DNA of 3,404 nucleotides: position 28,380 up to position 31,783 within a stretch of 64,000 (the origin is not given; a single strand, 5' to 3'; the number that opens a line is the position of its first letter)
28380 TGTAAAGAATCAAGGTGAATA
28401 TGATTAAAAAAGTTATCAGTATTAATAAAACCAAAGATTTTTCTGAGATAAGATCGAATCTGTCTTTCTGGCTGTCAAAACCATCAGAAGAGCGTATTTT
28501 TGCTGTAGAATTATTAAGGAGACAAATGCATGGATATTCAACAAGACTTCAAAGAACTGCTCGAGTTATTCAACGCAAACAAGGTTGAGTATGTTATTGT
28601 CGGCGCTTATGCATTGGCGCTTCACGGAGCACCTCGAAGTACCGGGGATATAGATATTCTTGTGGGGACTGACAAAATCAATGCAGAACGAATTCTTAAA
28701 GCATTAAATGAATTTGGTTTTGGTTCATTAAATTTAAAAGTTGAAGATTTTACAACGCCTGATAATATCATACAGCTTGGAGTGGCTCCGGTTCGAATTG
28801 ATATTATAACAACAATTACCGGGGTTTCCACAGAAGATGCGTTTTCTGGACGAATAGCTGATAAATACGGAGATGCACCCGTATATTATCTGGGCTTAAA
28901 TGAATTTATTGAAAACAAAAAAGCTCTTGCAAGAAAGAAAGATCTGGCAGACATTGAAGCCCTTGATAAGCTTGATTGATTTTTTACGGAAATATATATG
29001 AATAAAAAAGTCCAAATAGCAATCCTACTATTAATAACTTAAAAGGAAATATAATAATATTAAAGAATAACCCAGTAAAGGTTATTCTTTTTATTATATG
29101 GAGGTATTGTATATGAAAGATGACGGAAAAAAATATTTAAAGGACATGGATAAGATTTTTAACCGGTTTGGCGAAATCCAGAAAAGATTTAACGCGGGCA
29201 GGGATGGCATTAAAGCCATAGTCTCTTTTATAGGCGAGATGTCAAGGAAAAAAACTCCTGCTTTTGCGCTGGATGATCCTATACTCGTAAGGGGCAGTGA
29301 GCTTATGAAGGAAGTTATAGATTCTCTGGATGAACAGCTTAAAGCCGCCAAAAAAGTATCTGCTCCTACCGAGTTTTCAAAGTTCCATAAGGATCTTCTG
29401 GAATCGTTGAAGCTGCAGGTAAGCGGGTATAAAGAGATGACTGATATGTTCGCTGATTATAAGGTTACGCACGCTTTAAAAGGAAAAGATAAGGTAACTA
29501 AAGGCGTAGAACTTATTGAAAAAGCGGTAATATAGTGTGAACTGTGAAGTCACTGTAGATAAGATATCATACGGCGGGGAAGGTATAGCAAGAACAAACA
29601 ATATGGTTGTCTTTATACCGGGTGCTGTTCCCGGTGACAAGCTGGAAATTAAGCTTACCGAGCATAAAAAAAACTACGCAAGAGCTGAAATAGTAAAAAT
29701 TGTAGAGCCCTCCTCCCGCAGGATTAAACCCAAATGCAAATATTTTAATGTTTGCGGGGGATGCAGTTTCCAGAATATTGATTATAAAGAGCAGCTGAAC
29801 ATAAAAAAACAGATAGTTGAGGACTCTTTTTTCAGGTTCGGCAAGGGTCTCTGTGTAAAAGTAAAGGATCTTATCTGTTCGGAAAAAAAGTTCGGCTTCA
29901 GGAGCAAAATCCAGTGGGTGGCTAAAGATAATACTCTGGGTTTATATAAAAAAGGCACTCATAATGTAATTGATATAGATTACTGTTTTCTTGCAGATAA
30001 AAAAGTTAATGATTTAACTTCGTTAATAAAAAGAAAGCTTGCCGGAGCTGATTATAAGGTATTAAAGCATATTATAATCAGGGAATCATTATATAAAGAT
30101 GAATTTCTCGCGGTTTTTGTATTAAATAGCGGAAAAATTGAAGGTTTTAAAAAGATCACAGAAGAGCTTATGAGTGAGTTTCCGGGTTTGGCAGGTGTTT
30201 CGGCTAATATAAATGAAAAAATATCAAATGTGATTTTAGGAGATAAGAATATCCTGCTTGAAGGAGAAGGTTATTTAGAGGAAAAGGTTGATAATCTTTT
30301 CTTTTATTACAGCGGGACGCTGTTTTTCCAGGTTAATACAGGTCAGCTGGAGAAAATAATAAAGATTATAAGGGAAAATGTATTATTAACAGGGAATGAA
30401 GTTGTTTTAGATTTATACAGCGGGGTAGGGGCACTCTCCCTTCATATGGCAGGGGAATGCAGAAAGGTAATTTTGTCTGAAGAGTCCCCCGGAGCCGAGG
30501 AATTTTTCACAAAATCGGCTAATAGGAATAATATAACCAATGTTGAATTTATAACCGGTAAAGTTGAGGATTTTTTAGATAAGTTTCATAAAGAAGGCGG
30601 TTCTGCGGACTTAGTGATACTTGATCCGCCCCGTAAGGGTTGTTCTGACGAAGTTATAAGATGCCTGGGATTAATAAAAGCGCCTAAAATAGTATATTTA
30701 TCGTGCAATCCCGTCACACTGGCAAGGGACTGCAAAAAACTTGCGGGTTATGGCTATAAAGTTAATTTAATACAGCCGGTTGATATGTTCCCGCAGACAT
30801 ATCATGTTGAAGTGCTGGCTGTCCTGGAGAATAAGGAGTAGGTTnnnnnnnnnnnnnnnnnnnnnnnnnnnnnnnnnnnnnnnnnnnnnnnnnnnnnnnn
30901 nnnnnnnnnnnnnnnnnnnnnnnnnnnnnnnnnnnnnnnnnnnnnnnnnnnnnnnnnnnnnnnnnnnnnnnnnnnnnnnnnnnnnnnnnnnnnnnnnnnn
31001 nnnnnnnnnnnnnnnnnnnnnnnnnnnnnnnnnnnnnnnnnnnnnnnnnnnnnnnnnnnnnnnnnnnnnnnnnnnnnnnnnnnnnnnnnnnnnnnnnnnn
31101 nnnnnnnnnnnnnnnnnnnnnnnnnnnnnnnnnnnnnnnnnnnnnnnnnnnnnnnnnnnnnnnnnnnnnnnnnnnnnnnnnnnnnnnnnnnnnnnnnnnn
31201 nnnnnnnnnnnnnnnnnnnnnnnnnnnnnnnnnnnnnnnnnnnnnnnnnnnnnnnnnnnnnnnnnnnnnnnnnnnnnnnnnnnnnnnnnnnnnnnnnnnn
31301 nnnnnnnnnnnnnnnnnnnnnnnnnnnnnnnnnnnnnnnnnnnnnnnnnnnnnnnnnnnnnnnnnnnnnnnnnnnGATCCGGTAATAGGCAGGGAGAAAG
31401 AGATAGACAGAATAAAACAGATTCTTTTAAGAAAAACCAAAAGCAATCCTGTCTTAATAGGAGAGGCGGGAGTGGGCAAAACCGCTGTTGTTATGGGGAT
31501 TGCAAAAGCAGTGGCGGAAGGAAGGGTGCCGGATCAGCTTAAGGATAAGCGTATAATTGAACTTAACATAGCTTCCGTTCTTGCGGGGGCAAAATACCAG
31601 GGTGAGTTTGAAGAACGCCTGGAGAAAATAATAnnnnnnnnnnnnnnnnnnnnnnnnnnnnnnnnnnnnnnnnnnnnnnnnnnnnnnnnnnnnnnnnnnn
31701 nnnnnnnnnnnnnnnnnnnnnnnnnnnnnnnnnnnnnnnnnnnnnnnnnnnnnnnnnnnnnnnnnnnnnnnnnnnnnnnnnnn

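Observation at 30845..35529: Tightly coupled operon: Clp ATPase lacking the M-domain and the ClpP-docking loop, an FHA protein, and a TPR pseudokinase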

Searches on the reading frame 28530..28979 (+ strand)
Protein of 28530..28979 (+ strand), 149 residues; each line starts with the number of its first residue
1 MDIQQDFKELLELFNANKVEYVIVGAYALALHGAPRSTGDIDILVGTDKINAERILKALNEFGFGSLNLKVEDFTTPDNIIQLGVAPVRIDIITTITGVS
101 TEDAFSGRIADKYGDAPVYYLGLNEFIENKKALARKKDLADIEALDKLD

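Call 4: search_protein_families(library=pfam, proteins=[window:28530-28979:+], max_evalue=0.01)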
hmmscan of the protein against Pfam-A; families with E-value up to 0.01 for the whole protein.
window:28530-28979:+ (149 aa): 3 families
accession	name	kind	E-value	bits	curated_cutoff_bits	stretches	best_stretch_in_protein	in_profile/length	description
PF19502.5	DUF6036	-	6.6e-06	26.5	23.6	1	7-71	7-61/164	Nucleotidyltransferase of unknown function (DUF6036)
PF10706.15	Aminoglyc_resit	-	2.9e-05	24.7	21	1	8-69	3-65/149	Aminoglycoside-2''-adenylyltransferase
PF14907.12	NTP_transf_5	-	0.0019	18.3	31.2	1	4-66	57-120/249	Uncharacterised nucleotidyltransferase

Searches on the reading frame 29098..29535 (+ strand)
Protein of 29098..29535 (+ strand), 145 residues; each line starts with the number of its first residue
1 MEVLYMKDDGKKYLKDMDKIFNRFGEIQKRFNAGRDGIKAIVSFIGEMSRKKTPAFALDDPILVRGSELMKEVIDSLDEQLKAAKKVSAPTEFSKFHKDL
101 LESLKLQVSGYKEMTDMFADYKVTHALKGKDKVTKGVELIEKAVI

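Call 4: search_protein_families(library=pfam, proteins=[window:29098-29535:+], max_evalue=0.01)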
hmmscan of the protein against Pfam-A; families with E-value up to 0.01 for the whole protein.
window:29098-29535:+ (145 aa): 0 families

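Call 56: search_protein_families(library=padloc, proteins=[window:29098-29535:+], max_evalue=0.001)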
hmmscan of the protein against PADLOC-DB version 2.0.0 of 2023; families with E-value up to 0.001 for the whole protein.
window:29098-29535:+ (145 aa): 0 families

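Call 57: search_protein_families(library=ncbifam, proteins=[window:29098-29535:+], max_evalue=0.00001)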
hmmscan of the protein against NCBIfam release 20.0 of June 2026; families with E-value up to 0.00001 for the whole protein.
window:29098-29535:+ (145 aa): 0 families

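Call 64: find_homologous_proteins(query=window:29098-29535:+, max_evalue=0.001)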
Query window:29098-29535:+ (145 aa): 1 proteins with E <= 0.001 among 43 candidates.
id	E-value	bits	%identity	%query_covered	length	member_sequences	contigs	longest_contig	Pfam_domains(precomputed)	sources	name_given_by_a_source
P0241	3.3e-82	292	100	97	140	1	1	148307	-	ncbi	ncbi:MAG: hypothetical protein ABIH00_09865 [Armatimonadota bacterium]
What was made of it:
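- Tried and rejected: The word-index homolog search returned only the query itself (call 64).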

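Call 66: search_solved_structures(query=A3, max_evalue=10)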
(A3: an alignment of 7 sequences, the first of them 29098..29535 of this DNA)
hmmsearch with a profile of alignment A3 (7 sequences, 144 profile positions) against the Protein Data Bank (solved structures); distinct sequences matched with E-value up to 10: 9.
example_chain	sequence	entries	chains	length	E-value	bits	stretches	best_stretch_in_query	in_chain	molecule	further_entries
1iqc_A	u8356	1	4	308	0.053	16.5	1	11-52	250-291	di-heme peroxidase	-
1whx_A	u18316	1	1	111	0.17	14.8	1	10-49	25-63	hypothetical protein RIKEN CDNA 1200009A02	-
3tgh_A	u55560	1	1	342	0.33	13.9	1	98-135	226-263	Glideosome-associated protein 50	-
7evs_A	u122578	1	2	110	0.37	13.7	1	14-53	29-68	Heterogeneous nuclear ribonucleoprotein L-like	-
2e5i_A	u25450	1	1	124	0.5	13.3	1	14-53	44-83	Heterogeneous nuclear ribonucleoprotein L-like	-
6uvw_A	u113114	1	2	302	2.3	11.1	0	26-111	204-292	I-OnuI-e-Therm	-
6uwg_A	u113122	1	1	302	2.3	11.1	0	26-111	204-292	I-OnuI-e-Therm-E178D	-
6bda_A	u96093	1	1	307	2.5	11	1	25-111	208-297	Ribosomal protein 3/homing endonuclease-like protein fusion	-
3qqy_A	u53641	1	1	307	3.1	10.7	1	25-111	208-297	Ribosomal protein 3/homing endonuclease-like protein fusion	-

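Call 67: search_protein_families(library=pfam, alignment_id=A3, max_evalue=1)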
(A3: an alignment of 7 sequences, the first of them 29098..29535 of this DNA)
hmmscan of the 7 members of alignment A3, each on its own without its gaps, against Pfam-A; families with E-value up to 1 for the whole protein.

A. member 1, window:29098-29535:+ (145 aa): 1 family
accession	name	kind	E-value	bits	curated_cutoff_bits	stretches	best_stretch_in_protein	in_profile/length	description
PF16684.10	ResT-TelK_cat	-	0.1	12.6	27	1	23-133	37-132/181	Telomere resolvase ResT/TelK catalytic domain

B. families by the number of members that match (of 7 scanned): 11 families
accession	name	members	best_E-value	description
PF22872.1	DUF7018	3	0.022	Domain of unknown function (DUF7018)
PF19903.4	DUF6376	2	0.13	Family of unknown function (DUF6376)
PF09893.14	DUF2120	1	0.001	Uncharacterized protein conserved in archaea (DUF2120)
PF06419.17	COG6_N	1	0.0075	Conserved oligomeric complex COG6, N-terminal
PF08923.16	MAPKK1_Int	1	0.056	Mitogen-activated protein kinase kinase 1 interacting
PF17797.7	RL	1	0.059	RL domain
PF20653.3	COG6_C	1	0.067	Conserved Oligomeric Golgi complex subunit 6, C-terminal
PF25101.1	Spectrin_7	1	0.074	Animal spectrin repeats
PF16684.10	ResT-TelK_cat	1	0.1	Telomere resolvase ResT/TelK catalytic domain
PF13591.12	MerR_2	1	0.13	MerR HTH family regulatory protein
PF02453.23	Reticulon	1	0.26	Reticulon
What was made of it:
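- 29098..29535 (+): hyp145: conserved all-helical protein of unknown function, first gene of the array (1-nt gap to RlmD). There is no Pfam, NCBIfam or PDB match (calls 4, 57, 66, 67).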

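Call 73: predict_structure(protein=window:29098-29535:+)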
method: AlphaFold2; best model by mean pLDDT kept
length: 145 residues; sequences in the alignment: 1
mean_pLDDT: 56.0   pTM: 0.35
mean pLDDT of the five models: 56.0, 52.7, 48.3, 45.4, 41.8
residues with pLDDT >= 90: 0; 70-90: 7; 50-70: 98; < 50: 40
segments of 3 or more residues with pLDDT < 50: 1-6, 47-49, 51-63, 120-129, 143-145
pLDDT, mean of each block of 10 residues (from residue 1): 40 58 60 60 50 44 55 68 56 63 68 59 46 60 48
secondary structure, 60 per line:
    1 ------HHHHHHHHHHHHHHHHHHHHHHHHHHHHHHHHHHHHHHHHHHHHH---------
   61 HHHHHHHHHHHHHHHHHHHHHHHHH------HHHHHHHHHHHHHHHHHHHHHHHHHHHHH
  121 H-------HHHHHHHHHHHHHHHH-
elements in order: H7-51 H61-85 H92-121 H129-144
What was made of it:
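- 29098..29535 (+): The AF2 single-sequence model has pLDDT 56 (call 73).
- Tried and rejected: The AF2 single-sequence model had pLDDT 56, so no fold search was run (call 73).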

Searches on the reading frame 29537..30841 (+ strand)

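Call 4: search_protein_families(library=pfam, proteins=[window:29537-30841:+], max_evalue=0.01)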
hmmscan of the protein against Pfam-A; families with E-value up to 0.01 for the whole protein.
window:29537-30841:+ (434 aa): 8 families
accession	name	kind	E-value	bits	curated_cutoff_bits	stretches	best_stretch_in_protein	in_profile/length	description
PF05958.17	tRNA_U5-meth_tr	-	3e-19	69.7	23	1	83-431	2-355/357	tRNA (Uracil-5-)-methyltransferase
PF01938.26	TRAM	-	4.2e-14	52.6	21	1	4-53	9-61/61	TRAM domain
PF02475.24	TRM5-TYW2_MTfase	-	1.8e-06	28.5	28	1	284-367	34-115/164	TRM5/TYW2 methyltransferase domain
PF03602.21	Cons_hypoth95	-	3.2e-06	27.4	24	1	285-377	40-136/182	Conserved hypothetical protein 95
PF13847.12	Methyltransf_31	-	1.1e-05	25.6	27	1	285-363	2-81/145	Methyltransferase domain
PF09445.16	Methyltransf_15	-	7.7e-05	22.8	22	1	288-370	2-85/165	RNA cap guanine-N2 methyltransferase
PF05175.20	MTS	-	0.0004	20.5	23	1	287-365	32-107/170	Methyltransferase small domain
PF13649.12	Methyltransf_25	-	0.00046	21.2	27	1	290-362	1-70/97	Methyltransferase domain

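Call 56: search_protein_families(library=padloc, proteins=[window:29537-30841:+], max_evalue=0.001)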
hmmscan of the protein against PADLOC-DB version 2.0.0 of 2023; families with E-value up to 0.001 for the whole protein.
window:29537-30841:+ (434 aa): 1 family
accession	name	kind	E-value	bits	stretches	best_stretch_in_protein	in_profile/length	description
PDLC04134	mad2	-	8.5e-16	55.8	1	272-424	277-437/492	mads_2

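Call 57: search_protein_families(library=ncbifam, proteins=[window:29537-30841:+], max_evalue=0.00001)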
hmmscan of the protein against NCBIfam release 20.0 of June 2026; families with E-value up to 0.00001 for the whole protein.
window:29537-30841:+ (434 aa): 11 families
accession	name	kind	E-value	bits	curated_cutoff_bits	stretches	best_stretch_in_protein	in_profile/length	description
TIGR00479.1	rumA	equivalog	3.4e-106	355.7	183.55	1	12-425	3-432/432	23S rRNA (uracil(1939)-C(5))-methyltransferase RlmD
NF009639.0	PRK13168.1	equivalog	1e-74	252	458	1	3-432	17-445/446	23S rRNA (uracil(1939)-C(5))-methyltransferase RlmD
NF002910.0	PRK03522.2-3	equivalog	8.7e-46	156.7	558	1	66-432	2-382/383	23S rRNA (uracil(747)-C(5))-methyltransferase RlmC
NF002909.0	PRK03522.2-1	equivalog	3.2e-42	145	553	1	66-432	2-373/374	23S rRNA (uracil(747)-C(5))-methyltransferase RlmC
TIGR02085.1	meth_trns_rumB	equivalog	1.4e-38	132.9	429.5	1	67-431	2-373/374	23S rRNA (uracil(747)-C(5))-methyltransferase RlmC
TIGR02143.1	trmA_only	equivalog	3.2e-19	69.1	334.65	1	83-431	2-350/352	tRNA (uridine(54)-C5)-methyltransferase TrmA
NF002913.0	PRK03522.2-6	equivalog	1.2e-16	61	537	1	357-430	267-338/342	23S rRNA (uracil(747)-C(5))-methyltransferase RlmC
NF053605.1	PyTRAM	equivalog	1e-10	41.2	85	1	4-51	9-56/56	TRAM domain-containing RNA chaperone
NF053718.1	23SC1962Mtase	equivalog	5.5e-09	35.2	575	1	287-365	211-289/383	23S rRNA (cytosine(1962)-C(5))-methyltransferase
NF008993.0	PRK12336.1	equivalog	1.5e-06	27.7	243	1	3-53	152-202/203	translation initiation factor IF-2 subunit beta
TIGR03534.1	RF_mod_PrmC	equivalog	5.1e-06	26.1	199.1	1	275-365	77-165/253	peptide chain release factor N(5)-glutamine methyltransferase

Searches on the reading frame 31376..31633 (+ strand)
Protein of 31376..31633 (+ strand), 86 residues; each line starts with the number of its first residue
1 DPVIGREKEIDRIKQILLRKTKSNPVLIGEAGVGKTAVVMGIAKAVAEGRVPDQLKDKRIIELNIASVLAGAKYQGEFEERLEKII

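Call 47: find_related_loci(query=A2, collection=metagenome_contigs, flank=10000)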
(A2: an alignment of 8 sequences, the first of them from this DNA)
Query A2 (86 aa) in metagenome_contigs; peptide patterns used: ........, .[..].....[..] (x = any residue, [..] = any of these).
600 stretches matched a pattern (row limit reached: there are more); 585 encode a relative of the query (tblastn E <= 1e-3); the best 80 are kept; 80 distinct loci.
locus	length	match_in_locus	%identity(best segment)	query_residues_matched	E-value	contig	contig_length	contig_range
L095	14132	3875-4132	67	1-86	1e-34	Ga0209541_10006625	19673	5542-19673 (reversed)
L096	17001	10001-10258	62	1-86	4e-34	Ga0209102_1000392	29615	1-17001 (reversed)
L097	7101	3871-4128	64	1-86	2e-34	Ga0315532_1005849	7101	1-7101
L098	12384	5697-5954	66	1-86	3e-34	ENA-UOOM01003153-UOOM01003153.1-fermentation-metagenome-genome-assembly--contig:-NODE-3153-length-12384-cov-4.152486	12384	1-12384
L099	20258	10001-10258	63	1-86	1e-33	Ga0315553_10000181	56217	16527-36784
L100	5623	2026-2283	63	1-86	8e-34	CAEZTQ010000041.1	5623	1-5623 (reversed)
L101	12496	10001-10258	64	1-86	1e-33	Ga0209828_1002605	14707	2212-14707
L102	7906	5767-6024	62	1-86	1e-33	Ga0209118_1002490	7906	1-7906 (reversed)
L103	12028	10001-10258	67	1-86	2e-33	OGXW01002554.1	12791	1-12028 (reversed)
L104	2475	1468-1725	65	1-86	2e-33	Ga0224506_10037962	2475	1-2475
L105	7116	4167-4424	62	1-86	3e-33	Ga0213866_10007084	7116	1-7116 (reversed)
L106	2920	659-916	62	1-86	2e-33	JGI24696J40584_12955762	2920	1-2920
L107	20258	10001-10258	60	1-86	4e-33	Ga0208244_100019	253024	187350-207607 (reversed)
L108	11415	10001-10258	62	1-86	3e-33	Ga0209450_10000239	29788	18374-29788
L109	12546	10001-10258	64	1-86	2e-33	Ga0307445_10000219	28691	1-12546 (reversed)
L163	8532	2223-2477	62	1-85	6e-32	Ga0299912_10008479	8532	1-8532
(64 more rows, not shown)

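Call 51: search_protein_families(library=pfam, proteins=[L163:374-1606:+, L163:1707-3983:+, L163:3998-4483:+, L163:4485-5615:-, L163:5450-7123:-, L163:7212-8495:-], max_evalue=0.0001)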
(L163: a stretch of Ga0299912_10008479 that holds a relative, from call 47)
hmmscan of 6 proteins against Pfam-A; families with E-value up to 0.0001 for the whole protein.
L163:374-1606:+ (410 aa): 2 families
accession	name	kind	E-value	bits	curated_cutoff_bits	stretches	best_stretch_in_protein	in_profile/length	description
PF00012.26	HSP70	-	3.3e-29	102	20.6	1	85-346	116-377/599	Hsp70 protein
PF06723.19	MreB_Mbl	-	3.4e-07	29.8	27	1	82-147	73-138/327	MreB/Mbl protein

L163:1707-3983:+ (758 aa): 7 families
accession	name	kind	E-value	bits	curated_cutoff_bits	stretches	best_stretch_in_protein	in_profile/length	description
PF07724.20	AAA_2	-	7.7e-23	81.8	27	1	490-606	4-121/166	AAA domain (Cdc48 subfamily)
PF17871.7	AAA_lid_9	-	5.6e-22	78.1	22.8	1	337-400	2-65/104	AAA lid domain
PF00004.35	AAA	-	1.4e-14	55.1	21.2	1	198-328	2-124/131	ATPase family associated with various cellular activities (AAA)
PF13191.12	AAA_16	-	4.2e-09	37.6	32.6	1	175-252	2-81/167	AAA ATPase domain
PF13401.12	AAA_22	-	1.8e-06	28.7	27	0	192-283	3-97/130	AAA domain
PF02861.25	Clp_N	-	3.3e-06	27.6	20.7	0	19-65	4-50/53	Clp amino terminal domain, pathogenicity island component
PF20720.3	nSTAND3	-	3e-05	24.2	27.2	0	194-220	17-43/155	Novel STAND NTPase 3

L163:3998-4483:+ (161 aa): 2 families
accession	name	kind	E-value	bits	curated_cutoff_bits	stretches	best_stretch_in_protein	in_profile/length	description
PF00498.31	FHA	-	7.4e-17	62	20.7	1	69-135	1-66/67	FHA domain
PF16697.10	Yop-YscD_cpl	-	8.3e-12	45.7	33.2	1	51-142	1-90/94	Inner membrane component of T3SS, cytoplasmic domain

L163:4485-5615:- (376 aa): 0 families

L163:5450-7123:- (557 aa): 4 families
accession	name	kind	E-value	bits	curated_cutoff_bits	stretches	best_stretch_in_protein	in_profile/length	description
PF01119.25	DNA_mis_repair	-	1.9e-37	127.9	26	1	221-336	3-118/119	DNA mismatch repair protein, C-terminal domain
PF08676.16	MutL_C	-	5.3e-29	101.2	25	1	379-514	1-142/142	MutL C terminal dimerisation domain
PF13589.12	HATPase_c_3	-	2e-12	47.7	25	1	27-123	4-100/137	Histidine kinase-, DNA gyrase B-, and HSP90-like ATPase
PF02518.31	HATPase_c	-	1.2e-08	35.8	26.4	1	24-88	4-64/111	Histidine kinase-, DNA gyrase B-, and HSP90-like ATPase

L163:7212-8495:- (427 aa): 3 families
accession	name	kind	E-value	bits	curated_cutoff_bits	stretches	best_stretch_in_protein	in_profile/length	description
PF00488.27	MutS_V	-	1.1e-80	270.6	30.2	1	149-344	1-188/188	MutS domain V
PF05190.23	MutS_IV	-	3.2e-12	47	22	1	2-54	39-91/92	MutS family domain IV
PF05192.23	MutS_III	-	5.2e-06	27.4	34.1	1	52-95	154-194/194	MutS domain III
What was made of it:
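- The pairing recurs in the unrelated L163 (call 51). L163 pairs Clp-FHA with an Hsp70-like gene instead (call 51).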
